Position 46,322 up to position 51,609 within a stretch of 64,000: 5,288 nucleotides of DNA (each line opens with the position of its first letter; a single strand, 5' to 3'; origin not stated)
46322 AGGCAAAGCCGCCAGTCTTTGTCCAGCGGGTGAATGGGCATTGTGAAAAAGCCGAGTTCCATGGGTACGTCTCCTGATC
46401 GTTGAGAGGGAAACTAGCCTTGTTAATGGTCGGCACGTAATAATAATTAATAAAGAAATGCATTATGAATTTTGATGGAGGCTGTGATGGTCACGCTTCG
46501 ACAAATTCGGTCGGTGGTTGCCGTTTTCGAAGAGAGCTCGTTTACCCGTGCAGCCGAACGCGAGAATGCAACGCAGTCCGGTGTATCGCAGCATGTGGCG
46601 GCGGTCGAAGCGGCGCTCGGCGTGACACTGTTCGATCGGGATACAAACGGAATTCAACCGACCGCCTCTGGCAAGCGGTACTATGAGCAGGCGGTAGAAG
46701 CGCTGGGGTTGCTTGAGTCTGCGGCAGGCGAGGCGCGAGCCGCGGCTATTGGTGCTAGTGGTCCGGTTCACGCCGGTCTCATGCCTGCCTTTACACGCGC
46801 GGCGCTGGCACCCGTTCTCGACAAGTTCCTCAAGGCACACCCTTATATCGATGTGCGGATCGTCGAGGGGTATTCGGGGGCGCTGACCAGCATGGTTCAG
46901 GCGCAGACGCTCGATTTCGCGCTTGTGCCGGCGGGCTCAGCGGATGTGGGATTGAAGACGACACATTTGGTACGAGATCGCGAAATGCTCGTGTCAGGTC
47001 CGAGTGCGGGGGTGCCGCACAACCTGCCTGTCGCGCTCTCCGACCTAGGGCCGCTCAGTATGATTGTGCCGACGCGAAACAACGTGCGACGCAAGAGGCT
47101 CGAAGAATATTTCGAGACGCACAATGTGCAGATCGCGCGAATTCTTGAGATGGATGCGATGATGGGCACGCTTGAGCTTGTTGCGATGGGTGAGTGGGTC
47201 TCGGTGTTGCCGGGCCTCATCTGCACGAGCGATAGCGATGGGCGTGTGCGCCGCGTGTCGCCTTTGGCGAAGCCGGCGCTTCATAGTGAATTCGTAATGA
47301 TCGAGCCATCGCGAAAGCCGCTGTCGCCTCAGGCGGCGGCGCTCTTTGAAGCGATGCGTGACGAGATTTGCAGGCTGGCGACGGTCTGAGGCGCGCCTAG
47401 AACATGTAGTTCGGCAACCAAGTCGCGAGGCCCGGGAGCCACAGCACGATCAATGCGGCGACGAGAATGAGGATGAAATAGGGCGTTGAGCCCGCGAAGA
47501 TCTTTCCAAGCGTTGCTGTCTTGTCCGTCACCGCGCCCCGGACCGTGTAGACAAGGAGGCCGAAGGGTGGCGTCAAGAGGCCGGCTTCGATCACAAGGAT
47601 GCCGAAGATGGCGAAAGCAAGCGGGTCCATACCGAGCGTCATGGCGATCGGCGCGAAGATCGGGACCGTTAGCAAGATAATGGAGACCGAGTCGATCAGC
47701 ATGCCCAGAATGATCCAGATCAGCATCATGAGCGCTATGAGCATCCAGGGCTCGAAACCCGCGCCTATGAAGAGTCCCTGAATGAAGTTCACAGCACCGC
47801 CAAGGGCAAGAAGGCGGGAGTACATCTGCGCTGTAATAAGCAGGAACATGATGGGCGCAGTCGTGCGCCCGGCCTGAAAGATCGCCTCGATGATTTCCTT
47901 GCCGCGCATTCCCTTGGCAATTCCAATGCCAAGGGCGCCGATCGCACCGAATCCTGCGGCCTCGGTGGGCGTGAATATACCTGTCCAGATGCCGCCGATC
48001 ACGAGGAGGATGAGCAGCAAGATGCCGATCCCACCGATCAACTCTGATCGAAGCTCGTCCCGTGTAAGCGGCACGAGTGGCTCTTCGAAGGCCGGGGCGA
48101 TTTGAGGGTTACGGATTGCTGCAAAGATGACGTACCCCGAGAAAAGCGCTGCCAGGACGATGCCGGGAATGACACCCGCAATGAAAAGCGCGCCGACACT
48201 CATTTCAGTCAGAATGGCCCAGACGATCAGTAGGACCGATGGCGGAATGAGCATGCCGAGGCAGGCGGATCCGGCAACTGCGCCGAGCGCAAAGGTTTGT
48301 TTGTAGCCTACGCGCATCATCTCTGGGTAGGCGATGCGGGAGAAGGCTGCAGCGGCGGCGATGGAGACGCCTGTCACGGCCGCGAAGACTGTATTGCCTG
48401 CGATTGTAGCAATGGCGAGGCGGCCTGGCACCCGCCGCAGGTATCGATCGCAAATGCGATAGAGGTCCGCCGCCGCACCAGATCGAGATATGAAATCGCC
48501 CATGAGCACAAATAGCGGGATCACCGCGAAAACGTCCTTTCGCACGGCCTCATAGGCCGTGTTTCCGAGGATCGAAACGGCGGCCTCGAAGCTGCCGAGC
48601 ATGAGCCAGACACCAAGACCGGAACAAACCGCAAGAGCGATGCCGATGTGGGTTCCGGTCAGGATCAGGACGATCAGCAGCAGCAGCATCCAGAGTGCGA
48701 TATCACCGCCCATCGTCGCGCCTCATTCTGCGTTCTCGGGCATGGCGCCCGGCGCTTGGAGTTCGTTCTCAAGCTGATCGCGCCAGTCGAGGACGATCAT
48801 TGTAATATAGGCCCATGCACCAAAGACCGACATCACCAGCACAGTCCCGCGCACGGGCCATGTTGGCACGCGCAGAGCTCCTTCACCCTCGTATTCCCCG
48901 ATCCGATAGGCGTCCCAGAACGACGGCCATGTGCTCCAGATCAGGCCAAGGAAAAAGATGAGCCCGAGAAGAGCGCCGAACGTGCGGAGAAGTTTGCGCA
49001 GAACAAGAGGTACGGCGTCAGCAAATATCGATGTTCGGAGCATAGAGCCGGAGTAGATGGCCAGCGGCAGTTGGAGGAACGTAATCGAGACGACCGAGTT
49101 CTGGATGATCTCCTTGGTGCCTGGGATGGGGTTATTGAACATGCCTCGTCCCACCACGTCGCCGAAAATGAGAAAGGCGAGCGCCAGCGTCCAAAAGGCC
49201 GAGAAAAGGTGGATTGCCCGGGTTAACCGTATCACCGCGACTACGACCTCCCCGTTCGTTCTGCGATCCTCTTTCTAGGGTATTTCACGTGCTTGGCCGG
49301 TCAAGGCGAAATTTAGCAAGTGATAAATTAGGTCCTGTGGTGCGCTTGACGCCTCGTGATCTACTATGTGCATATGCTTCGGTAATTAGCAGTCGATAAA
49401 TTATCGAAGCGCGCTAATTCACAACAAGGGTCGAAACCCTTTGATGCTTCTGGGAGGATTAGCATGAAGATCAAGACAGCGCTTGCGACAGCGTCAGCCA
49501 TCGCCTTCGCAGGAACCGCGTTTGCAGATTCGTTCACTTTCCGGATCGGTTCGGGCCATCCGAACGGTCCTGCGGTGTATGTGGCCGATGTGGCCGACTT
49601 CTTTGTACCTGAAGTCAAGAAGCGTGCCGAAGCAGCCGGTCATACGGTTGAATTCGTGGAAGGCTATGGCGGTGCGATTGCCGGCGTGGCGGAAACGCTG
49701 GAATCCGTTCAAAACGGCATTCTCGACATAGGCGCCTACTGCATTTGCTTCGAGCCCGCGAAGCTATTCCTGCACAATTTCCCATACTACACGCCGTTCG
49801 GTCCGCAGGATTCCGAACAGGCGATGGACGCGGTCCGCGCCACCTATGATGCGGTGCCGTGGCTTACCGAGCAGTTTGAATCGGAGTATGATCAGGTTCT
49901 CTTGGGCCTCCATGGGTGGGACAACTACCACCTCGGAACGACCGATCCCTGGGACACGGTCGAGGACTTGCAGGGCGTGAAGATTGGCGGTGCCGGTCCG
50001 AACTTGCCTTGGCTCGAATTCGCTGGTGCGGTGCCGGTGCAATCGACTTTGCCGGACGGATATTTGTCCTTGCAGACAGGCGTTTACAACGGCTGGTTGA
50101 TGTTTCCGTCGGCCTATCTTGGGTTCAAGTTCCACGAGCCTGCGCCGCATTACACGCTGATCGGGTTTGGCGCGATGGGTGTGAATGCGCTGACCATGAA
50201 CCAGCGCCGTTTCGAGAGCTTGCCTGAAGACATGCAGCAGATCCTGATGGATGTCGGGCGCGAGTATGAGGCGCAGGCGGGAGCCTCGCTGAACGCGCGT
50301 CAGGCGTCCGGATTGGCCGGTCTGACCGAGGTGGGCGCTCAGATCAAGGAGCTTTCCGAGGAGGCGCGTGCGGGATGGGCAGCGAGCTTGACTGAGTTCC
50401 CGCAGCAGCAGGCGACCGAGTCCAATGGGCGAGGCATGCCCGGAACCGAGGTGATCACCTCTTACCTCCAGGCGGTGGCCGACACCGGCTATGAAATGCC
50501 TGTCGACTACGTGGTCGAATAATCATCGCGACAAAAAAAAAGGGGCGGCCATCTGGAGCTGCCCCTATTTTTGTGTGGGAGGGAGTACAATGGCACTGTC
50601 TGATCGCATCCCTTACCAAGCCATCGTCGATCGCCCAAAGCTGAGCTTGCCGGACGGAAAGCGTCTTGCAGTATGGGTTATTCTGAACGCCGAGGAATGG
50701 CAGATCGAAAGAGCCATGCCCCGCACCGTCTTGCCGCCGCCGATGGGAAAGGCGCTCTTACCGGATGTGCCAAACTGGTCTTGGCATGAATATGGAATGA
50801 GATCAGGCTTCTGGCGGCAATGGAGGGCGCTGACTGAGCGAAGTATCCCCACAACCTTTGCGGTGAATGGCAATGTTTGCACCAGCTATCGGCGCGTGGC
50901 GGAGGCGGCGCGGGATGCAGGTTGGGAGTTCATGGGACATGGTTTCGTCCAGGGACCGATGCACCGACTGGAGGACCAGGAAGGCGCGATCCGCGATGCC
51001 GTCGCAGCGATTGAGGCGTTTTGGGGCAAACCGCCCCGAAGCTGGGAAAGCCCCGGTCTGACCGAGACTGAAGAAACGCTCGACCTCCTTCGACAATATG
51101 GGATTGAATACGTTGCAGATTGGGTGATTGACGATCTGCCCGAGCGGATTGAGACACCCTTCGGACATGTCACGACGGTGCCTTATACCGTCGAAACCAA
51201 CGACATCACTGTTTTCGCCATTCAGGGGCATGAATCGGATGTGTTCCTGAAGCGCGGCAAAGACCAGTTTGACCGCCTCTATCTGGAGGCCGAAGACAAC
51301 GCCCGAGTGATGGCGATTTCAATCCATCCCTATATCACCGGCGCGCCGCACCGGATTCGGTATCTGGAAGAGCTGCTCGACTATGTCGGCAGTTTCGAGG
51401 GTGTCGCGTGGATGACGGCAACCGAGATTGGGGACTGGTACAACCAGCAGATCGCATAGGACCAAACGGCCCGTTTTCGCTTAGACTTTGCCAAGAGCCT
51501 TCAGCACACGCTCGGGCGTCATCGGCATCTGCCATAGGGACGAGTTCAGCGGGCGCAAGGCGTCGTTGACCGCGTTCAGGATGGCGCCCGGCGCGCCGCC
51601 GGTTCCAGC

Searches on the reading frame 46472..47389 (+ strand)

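Call 100: search_protein_families(library=pfam, proteins=[window:46472-47389:+], max_evalue=0.00001)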
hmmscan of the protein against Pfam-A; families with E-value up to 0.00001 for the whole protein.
window:46472-47389:+ (305 aa): 2 families
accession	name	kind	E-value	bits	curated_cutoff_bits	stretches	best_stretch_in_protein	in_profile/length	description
PF03466.25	LysR_substrate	-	2.9e-29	102.4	28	1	94-298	3-207/209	LysR substrate binding domain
PF00126.33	HTH_1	-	1.3e-18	67.2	26.6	1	9-68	1-60/60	Bacterial regulatory helix-turn-helix protein, lysR family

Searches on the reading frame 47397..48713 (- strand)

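Call 100: search_protein_families(library=pfam, proteins=[window:47397-48713:-], max_evalue=0.00001)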
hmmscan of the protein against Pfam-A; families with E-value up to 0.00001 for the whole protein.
window:47397-48713:- (438 aa): 1 family
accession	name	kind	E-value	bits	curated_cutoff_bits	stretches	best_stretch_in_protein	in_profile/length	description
PF06808.19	DctM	-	3.3e-77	260.5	23.8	1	10-428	1-412/413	Tripartite ATP-independent periplasmic transporter, DctM component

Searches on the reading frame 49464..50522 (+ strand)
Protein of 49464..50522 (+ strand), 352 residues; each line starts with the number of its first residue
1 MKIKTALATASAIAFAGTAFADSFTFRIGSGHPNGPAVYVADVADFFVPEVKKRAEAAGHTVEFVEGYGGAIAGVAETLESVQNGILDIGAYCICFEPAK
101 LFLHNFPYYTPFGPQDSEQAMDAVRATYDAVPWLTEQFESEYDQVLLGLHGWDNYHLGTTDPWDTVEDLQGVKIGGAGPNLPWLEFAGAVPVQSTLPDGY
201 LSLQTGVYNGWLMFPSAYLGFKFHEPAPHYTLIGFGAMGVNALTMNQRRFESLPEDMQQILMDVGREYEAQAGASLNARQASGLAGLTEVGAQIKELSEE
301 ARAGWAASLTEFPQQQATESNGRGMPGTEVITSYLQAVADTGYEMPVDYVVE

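Call 100: search_protein_families(library=pfam, proteins=[window:49464-50522:+], max_evalue=0.00001)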
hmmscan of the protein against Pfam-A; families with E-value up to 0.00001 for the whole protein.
window:49464-50522:+ (352 aa): 1 family
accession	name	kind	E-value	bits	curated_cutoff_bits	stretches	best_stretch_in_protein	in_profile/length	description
PF03480.18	DctP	-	2.8e-18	66.7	23.4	1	74-315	42-281/286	Bacterial extracellular solute-binding protein, family 7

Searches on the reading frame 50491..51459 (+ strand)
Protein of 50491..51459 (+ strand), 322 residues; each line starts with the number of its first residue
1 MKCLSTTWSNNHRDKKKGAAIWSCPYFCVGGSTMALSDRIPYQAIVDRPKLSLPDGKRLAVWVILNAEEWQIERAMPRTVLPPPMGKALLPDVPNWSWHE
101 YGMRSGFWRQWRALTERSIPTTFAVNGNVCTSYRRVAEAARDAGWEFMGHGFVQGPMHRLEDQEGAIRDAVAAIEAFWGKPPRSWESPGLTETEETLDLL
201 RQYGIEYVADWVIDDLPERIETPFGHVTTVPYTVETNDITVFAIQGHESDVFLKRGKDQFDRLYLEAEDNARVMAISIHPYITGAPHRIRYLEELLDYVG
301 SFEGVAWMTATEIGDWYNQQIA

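Call 100: search_protein_families(library=pfam, proteins=[window:50491-51459:+], max_evalue=0.00001)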
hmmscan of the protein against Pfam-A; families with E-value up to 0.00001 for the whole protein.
window:50491-51459:+ (322 aa): 1 family
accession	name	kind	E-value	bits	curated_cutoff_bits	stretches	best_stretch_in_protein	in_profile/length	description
PF01522.26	Polysacc_deac_1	-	2.5e-08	34.4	23.1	1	104-208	18-124/124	Polysaccharide deacetylase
